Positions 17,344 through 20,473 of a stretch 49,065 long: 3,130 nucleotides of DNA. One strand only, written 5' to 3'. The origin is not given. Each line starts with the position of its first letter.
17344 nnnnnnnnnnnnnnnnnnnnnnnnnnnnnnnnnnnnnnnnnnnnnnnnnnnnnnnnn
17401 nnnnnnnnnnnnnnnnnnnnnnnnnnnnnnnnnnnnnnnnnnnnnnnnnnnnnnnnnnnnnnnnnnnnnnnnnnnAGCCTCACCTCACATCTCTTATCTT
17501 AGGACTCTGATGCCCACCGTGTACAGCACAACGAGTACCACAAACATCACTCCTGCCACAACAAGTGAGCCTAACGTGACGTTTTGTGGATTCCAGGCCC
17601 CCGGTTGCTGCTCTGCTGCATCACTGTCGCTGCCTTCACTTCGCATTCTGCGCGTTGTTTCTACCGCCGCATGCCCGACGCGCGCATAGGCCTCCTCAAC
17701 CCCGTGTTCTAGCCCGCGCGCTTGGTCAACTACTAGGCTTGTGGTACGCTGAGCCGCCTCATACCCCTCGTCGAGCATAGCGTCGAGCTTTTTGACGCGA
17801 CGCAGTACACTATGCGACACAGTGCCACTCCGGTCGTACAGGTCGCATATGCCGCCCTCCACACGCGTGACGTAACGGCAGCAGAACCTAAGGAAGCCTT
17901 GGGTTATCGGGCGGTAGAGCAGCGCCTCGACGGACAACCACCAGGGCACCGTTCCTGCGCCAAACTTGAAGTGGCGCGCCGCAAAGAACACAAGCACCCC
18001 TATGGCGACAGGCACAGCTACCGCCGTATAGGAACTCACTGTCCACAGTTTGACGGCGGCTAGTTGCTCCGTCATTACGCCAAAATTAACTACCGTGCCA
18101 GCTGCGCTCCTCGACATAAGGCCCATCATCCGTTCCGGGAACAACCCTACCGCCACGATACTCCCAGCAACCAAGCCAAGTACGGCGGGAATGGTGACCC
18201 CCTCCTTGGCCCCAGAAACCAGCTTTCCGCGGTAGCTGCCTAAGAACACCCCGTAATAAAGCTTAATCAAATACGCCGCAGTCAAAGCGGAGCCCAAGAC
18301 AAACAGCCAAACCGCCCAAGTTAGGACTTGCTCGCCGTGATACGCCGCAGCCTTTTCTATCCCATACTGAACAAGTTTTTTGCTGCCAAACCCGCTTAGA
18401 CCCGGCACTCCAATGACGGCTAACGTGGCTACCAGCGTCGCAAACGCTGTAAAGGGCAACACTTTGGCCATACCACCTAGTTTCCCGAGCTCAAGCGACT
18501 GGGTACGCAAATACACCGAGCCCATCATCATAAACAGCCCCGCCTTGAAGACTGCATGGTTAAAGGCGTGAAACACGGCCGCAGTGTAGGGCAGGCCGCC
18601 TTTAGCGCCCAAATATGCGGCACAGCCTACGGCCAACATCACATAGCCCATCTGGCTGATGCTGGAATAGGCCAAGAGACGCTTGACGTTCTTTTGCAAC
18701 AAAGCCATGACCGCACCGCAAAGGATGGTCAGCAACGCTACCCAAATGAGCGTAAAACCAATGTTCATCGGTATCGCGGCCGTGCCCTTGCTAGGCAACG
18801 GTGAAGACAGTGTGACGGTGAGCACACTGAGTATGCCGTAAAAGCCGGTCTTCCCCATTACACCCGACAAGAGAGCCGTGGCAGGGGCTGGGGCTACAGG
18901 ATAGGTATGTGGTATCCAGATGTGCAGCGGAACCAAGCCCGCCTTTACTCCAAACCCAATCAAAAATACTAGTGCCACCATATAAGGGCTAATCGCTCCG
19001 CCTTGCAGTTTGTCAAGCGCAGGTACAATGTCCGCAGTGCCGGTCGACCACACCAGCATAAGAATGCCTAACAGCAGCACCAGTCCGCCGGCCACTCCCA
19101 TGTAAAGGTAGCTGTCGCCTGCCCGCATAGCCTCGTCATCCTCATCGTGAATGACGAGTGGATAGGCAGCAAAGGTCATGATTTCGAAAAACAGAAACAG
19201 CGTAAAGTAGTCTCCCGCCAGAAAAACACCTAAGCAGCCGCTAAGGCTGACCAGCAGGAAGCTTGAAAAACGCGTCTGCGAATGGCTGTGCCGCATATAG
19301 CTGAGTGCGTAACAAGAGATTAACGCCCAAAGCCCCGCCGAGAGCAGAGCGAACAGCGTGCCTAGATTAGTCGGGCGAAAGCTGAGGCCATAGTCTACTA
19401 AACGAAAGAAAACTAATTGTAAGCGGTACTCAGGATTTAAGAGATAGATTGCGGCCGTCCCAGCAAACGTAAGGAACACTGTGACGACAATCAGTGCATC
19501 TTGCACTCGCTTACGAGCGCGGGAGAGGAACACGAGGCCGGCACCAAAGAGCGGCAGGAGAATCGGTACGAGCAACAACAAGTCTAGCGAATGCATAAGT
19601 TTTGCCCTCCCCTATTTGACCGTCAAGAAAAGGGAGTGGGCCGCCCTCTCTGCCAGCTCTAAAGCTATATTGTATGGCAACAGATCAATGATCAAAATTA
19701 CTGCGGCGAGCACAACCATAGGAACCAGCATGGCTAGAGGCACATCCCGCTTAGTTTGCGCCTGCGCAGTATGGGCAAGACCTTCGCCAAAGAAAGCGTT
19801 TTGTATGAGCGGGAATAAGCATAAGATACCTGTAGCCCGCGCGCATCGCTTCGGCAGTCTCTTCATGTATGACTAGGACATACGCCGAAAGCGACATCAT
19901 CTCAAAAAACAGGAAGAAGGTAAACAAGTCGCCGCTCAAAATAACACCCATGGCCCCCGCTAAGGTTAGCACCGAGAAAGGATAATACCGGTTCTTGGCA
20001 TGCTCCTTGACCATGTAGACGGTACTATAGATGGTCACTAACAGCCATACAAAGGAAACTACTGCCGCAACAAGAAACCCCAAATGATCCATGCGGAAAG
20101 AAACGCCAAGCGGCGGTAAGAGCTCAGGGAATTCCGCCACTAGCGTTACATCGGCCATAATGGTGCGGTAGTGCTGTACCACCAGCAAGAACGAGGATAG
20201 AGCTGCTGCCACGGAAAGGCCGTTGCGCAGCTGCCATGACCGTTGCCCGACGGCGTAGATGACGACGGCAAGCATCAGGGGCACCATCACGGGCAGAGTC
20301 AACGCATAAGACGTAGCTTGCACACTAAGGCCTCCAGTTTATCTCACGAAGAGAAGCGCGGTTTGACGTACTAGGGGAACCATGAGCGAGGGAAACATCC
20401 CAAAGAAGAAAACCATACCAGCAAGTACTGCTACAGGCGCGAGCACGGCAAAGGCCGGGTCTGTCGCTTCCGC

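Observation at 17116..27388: Flavinylation-motif FMN-binding protein heading an Mbh-order Mrp module with no hydrogenase or complex-I partner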

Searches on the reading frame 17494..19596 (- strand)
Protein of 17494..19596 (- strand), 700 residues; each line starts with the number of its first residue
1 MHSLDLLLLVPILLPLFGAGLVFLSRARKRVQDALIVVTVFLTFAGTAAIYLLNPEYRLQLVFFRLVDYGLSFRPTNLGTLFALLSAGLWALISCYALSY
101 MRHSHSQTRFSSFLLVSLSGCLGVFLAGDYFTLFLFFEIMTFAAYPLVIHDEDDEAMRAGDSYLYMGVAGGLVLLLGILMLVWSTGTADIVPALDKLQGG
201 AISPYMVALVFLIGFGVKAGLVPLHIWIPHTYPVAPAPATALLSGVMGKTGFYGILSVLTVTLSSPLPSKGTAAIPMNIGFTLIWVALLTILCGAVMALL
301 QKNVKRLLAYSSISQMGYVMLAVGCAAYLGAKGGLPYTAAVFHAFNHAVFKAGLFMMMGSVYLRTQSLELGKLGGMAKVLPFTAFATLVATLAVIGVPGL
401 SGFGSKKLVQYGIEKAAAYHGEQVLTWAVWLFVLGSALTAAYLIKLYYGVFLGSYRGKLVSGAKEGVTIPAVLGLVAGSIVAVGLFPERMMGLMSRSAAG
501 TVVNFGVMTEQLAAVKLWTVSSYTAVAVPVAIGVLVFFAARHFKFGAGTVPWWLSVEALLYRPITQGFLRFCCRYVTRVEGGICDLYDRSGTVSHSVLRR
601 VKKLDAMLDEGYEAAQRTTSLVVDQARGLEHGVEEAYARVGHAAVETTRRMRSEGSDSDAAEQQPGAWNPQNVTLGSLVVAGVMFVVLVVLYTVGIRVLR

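Call 4: search_protein_families(library=pfam, proteins=[window:17494-19596:-], max_evalue=0.01)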
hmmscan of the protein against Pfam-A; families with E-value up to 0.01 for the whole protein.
window:17494-19596:- (700 aa): 3 families
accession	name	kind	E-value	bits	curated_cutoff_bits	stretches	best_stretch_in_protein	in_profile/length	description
PF00361.26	Proton_antipo_M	-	2e-52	178.7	21.5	1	127-413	1-275/294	NADH:quinone oxidoreductase/Mrp antiporter, TM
PF05513.17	TraA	-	0.0072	16.8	22.6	1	283-324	77-114/118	TraA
PF00662.26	Proton_antipo_N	-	0.0084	16.4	24.5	1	71-110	11-50/51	NADH-Ubiquinone oxidoreductase (complex I), chain 5 N-terminus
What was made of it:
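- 17494..19596 (-): MrpA-N/NuoL-like antiporter subunit (700 aa) with an amphipathic lateral-helix-like tail and a terminal TM segment. Pfam Proton_antipo_M E 2e-52 (call 4).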

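Call 29: find_related_loci(query=A1, collection=genome_contigs, flank=10000)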
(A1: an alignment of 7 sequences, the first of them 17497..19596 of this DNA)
Query A1 (700 aa) in genome_contigs; peptide patterns used: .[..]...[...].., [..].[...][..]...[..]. (x = any residue, [..] = any of these).
600 stretches matched a pattern (row limit reached: there are more); 587 encode a relative of the query (tblastn E <= 1e-3); the best 80 are kept; 80 distinct loci.
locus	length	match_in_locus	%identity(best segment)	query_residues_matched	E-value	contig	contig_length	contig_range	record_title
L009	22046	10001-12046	77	18-698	0e+0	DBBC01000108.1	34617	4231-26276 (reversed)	MAG TPA_asm: Firmicutes bacterium UBA994 UBA994_contig_3175, whole genome shotgun sequence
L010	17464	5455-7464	47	6-667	0e+0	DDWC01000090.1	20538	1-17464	MAG TPA_asm: Firmicutes bacterium UBA2296 UBA2296_contig_60305, whole genome shotgun sequence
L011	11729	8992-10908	38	62-673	2e-131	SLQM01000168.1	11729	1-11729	MAG: Syntrophomonadaceae bacterium isolate CSSed165cm_530 CSSed16-5cm-19417, whole genome shotgun sequence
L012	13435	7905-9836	38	9-661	6e-125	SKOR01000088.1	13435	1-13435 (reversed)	MAG: Syntrophomonadaceae bacterium isolate CSSed162cmA_337 CSSed16-2cmA-13744, whole genome shotgun sequence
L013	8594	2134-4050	38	7-646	2e-124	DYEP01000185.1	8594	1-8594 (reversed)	MAG TPA_asm: Symbiobacterium sp. isolate Tomsk_54_12 Tomsk_k141_51450, whole genome shotgun sequence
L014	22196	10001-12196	35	10-693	6e-124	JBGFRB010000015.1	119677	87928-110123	MAG: Bacillota bacterium isolate BA1A108.2019.Bin.1 NODE_140_length_119677_cov_27.338310, whole genome shotgun sequence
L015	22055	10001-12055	36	9-673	5e-122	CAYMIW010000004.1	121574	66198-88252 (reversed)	MAG TPA_asm: uncultured Syntrophomonadaceae bacterium isolate SRP241326_co4_268 genome assembly, contig: NODE_231_length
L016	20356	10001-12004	38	9-660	1e-121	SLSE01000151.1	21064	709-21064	MAG: Syntrophomonadaceae bacterium isolate CSSed165cm_595 CSSed16-5cm-5803, whole genome shotgun sequence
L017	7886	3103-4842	38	13-590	1e-112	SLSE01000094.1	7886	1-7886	MAG: Syntrophomonadaceae bacterium isolate CSSed165cm_595 CSSed16-5cm-40154, whole genome shotgun sequence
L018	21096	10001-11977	35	12-663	5e-112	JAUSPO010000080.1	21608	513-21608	MAG: Bacillota bacterium isolate E21_metabat.bin.75 E21_k141_303654, whole genome shotgun sequence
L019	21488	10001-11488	41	71-566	2e-110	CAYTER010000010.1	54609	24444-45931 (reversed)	MAG TPA_asm: uncultured Syntrophomonadaceae bacterium isolate binchicken_co168_36 genome assembly, contig: NODE_959_leng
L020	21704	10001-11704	38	23-585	5e-110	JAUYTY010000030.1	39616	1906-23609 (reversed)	MAG: Eubacteriales bacterium isolate C8_metabat.bin.24_sub C8_k141_220457, whole genome shotgun sequence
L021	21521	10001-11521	40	68-572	1e-108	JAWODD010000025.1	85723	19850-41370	MAG: Bacillota bacterium isolate BLK5-2.bin.114 k191_231124, whole genome shotgun sequence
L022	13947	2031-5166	44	68-566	1e-106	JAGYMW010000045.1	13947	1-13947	MAG: Bacillota bacterium isolate M55B129 45, whole genome shotgun sequence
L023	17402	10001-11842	34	7-622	2e-106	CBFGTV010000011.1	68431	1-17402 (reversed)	MAG TPA_asm: uncultured Clostridiaceae bacterium isolate SRR17295758_concoct_140 genome assembly, contig: ERZ23579493.20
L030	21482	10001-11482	42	69-564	3e-96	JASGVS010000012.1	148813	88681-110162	MAG: Bacillota bacterium isolate MAG218_SZBP c_000000019049, whole genome shotgun sequence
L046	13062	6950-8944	35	6-695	6e-115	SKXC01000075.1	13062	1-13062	MAG: Syntrophomonadaceae bacterium isolate CSSed162cmB_227 CSSed16-2cmB-15115, whole genome shotgun sequence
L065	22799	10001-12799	35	12-499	1e-72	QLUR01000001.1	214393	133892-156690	MAG: Bacillota bacterium isolate HKB214 DDT21_1, whole genome shotgun sequence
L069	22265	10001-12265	37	12-693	3e-118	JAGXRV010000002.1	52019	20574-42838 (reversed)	MAG: Clostridium sp. isolate CROMO_A_128 c_000000000132, whole genome shotgun sequence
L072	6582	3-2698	34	70-571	4e-72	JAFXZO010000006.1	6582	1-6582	MAG: Clostridia bacterium isolate RGIG6889 Sheep_Rumen-5__c68305, whole genome shotgun sequence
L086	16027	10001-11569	29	70-585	2e-68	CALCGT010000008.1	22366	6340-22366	MAG TPA_asm: uncultured Clostridia bacterium isolate SRR6425755_bin.20_CONCOCT_v1.1_MAG genome assembly, contig: ERZ1767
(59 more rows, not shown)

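Call 58: search_protein_families(library=pfam, alignment_id=A2, max_evalue=0.00001)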
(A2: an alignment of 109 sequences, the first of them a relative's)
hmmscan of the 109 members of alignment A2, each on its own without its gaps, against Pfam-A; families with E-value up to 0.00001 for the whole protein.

A. member 1, L014:12298-13296:+ (333 aa): 1 family
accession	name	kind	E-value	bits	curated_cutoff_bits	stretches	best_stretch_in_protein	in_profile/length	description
PF02424.20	ApbE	-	2.5e-91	306.4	25.6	1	33-311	1-265/266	ApbE family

B. families by the number of members that match (of 109 scanned): 109 families (the first 25 are shown)
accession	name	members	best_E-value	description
PF02424.20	ApbE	8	7.2e-93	ApbE family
PF03972.19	MmgE_PrpD_N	4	3.5e-77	MmgE/PrpD N-terminal domain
PF13424.12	TPR_12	4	5.3e-44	Tetratricopeptide repeat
PF19305.4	MmgE_PrpD_C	4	1.3e-42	MmgE/PrpD C-terminal domain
PF07992.20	Pyr_redox_2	4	3.6e-35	Pyridine nucleotide-disulphide oxidoreductase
PF00515.34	TPR_1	4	1.5e-26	Tetratricopeptide repeat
PF07719.23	TPR_2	4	1.7e-21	Tetratricopeptide repeat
PF13374.12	TPR_10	4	6.7e-21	Tetratricopeptide repeat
PF13181.12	TPR_8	4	1.8e-17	Tetratricopeptide repeat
PF12831.13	FAD_oxidored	4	9.9e-17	FAD dependent oxidoreductase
PF01266.30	DAO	4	2.8e-15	FAD dependent oxidoreductase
PF00890.30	FAD_binding_2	3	8e-63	FAD binding domain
PF01554.23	MatE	3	2.1e-53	MatE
PF13228.11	DUF4037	3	1.6e-33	Domain of unknown function (DUF4037)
PF19085.6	Choline_bind_2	3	4.3e-09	Choline-binding repeat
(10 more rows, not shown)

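Call 73: search_protein_families(library=ncbifam, proteins=[window:17494-19596:-], max_evalue=0.00001)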
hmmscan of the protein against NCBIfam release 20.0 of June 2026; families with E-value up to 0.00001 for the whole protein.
window:17494-19596:- (700 aa): 76 families (the best 25 are shown)
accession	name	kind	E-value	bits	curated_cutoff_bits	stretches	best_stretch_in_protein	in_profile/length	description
NF006419.0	PRK08668.1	equivalog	3.9e-79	267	617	1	8-537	4-514/613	NADH dehydrogenase subunit M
NF005086.0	PRK06521.1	equivalog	1.1e-76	258.8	667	1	6-537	7-540/669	hydrogenase 4 subunit B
NF006240.0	PRK08376.1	subfamily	3.2e-65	221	662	1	12-505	11-510/521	putative monovalent cation/H+ antiporter subunit D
NF005561.0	PRK07234.1-1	equivalog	1e-64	219.3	718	1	5-454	6-442/569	putative monovalent cation/H+ antiporter subunit D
NF009310.0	PRK12668.1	equivalog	9.8e-64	216.2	564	1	11-595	9-524/584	Na(+)/H(+) antiporter subunit D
TIGR01972.1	NDH_I_M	subfamily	5.5e-63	213.3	263.8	1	11-499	4-480/486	NADH-quinone oxidoreductase subunit M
NF006236.0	PRK08375.1-1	equivalog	2.1e-62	211.7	663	1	5-494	6-488/493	putative monovalent cation/H+ antiporter subunit D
NF009306.0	PRK12663.1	equivalog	4.6e-62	210.4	542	1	5-501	3-481/498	Na+/H+ antiporter subunit D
NF005140.0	PRK06589.1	equivalog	1.1e-59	202.6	470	1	5-457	10-448/489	putative monovalent cation/H+ antiporter subunit D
NF009288.0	PRK12648.1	equivalog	5.9e-58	196.7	1104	1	8-543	3-526/954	monovalent cation/H+ antiporter subunit A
NF006418.0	PRK08667.1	equivalog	4.3e-57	194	794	1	6-493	4-492/644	hydrogenase membrane subunit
NF006241.0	PRK08377.1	equivalog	1.2e-54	186.1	645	1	12-499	9-475/494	NADH dehydrogenase subunit N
NF005818.0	PRK07691.1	equivalog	6e-52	177.2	586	1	7-499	5-481/496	Na+/H+ antiporter subunit D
NF009287.0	PRK12647.1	equivalog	9.7e-52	176.5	937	1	8-587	7-566/773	putative monovalent cation/H+ antiporter subunit A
NF005141.0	PRK06590.1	equivalog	1.5e-51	176.1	556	1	8-542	5-515/615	NADH-quinone oxidoreductase subunit L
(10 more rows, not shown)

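Call 99: search_protein_families(library=pfam, proteins=[L072:4757-5302:+, L072:5306-6580:+, L013:4343-5842:+, L013:6717-8291:+, L013:5718-6215:+, L086:12929-13471:-, L030:16316-17041:-, L016:12129-12779:+, L010:8687-9055:+], max_evalue=0.001)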
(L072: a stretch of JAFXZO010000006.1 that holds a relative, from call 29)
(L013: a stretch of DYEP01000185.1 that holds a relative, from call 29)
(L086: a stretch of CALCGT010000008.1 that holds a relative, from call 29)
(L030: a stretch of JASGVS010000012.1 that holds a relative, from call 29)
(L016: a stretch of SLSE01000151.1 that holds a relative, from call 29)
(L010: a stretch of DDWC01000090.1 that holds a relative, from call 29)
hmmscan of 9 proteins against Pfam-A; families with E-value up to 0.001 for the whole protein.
L072:4757-5302:+ (182 aa): 1 family
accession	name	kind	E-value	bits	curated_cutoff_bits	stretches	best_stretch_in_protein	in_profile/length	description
PF07009.16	NusG_II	-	2.9e-08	34.3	29.6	1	77-168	17-103/107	NusG domain II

L072:5306-6580:+ (425 aa): 1 family
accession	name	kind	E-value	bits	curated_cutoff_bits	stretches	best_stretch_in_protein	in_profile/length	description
PF04205.19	FMN_bind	-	5e-34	117.2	22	3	238-316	1-74/77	FMN-binding domain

L013:4343-5842:+ (500 aa): 11 families
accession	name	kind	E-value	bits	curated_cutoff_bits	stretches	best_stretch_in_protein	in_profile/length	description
PF00890.30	FAD_binding_2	-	8e-63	213.5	20.4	1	68-473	1-405/414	FAD binding domain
PF03486.20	HI0933_like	-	6.5e-19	68.8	50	1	68-468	2-220/244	HI0933-like protein Rossmann domain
PF12831.13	FAD_oxidored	-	9.9e-17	61.8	27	1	68-250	1-145/416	FAD dependent oxidoreductase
PF01266.30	DAO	-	2.8e-15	57.2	27.9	1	68-254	1-207/353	FAD dependent oxidoreductase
PF07992.20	Pyr_redox_2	-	2.3e-12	47.4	26.1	2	68-106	2-42/291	Pyridine nucleotide-disulphide oxidoreductase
PF01946.23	Thi4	-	3.1e-07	30.3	26.2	1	62-109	13-61/235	Thi4 family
PF01494.25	FAD_binding_3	-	3.4e-07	30.2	22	0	66-108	1-42/349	FAD binding domain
PF13450.12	NAD_binding_8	-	2.1e-06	28.3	21.9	1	71-105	1-35/68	NAD(P)-binding Rossmann-like domain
PF00070.33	Pyr_redox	-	5.7e-06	27.2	22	0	189-231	38-80/82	Pyridine nucleotide-disulphide oxidoreductase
PF13738.12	Pyr_redox_3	-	1.1e-05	25.3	30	0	70-99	1-31/305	Pyridine nucleotide-disulphide oxidoreductase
PF01134.28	GIDA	-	5.3e-05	22.9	22.1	0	68-99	1-33/391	Glucose inhibited division protein A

L013:6717-8291:+ (525 aa): 3 families
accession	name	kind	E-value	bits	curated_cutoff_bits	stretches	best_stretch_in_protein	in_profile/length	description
PF04205.19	FMN_bind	-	4.2e-75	248.8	22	4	450-522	1-77/77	FMN-binding domain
PF07921.17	Fibritin_C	-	0.00021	21.8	21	0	278-312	22-56/93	Fibritin C-terminal region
PF11367.14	Tail_completion_gp17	-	0.00025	21.6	24.5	0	393-461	53-123/124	Tail completion protein gp17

L013:5718-6215:+ (166 aa): 1 family
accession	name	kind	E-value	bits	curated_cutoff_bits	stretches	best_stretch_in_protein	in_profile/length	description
PF07009.16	NusG_II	-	2.8e-20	72.9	29.6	1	62-162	5-104/107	NusG domain II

L086:12929-13471:- (181 aa): 0 families

L030:16316-17041:- (242 aa): 1 family
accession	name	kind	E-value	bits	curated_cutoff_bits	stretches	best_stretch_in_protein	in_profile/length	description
PF04205.19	FMN_bind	-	5.9e-08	33.7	22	1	56-128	10-76/77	FMN-binding domain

L016:12129-12779:+ (217 aa): 2 families
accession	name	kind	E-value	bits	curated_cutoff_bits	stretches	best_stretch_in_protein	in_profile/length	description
PF07456.16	Hpre_diP_synt_I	-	5.8e-38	130.6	30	1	51-200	1-147/147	Heptaprenyl diphosphate synthase component I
PF12822.12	ECF_trnsprt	-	4.6e-06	27.2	30.7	1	44-197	2-161/169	ECF transporter, substrate-specific component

L010:8687-9055:+ (123 aa): 0 families
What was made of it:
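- Flavin genes (ApbE, NusG_II, multi-FMN_bind) also follow the A subunit in distant lineages where no rnf gene is visible on short contigs (L072, L013, L086; call 99).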

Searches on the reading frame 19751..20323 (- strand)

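Call 4: search_protein_families(library=pfam, proteins=[window:19751-20323:-], max_evalue=0.01)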
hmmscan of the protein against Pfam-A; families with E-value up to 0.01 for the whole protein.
window:19751-20323:- (190 aa): 2 families
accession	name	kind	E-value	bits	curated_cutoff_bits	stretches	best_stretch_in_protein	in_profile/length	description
PF00662.26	Proton_antipo_N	-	1.1e-07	32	24.5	1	73-114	10-51/51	NADH-Ubiquinone oxidoreductase (complex I), chain 5 N-terminus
PF10125.14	NADHdeh_related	-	0.0016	18.4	27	1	118-169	76-126/218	NADH dehydrogenase I, subunit N related protein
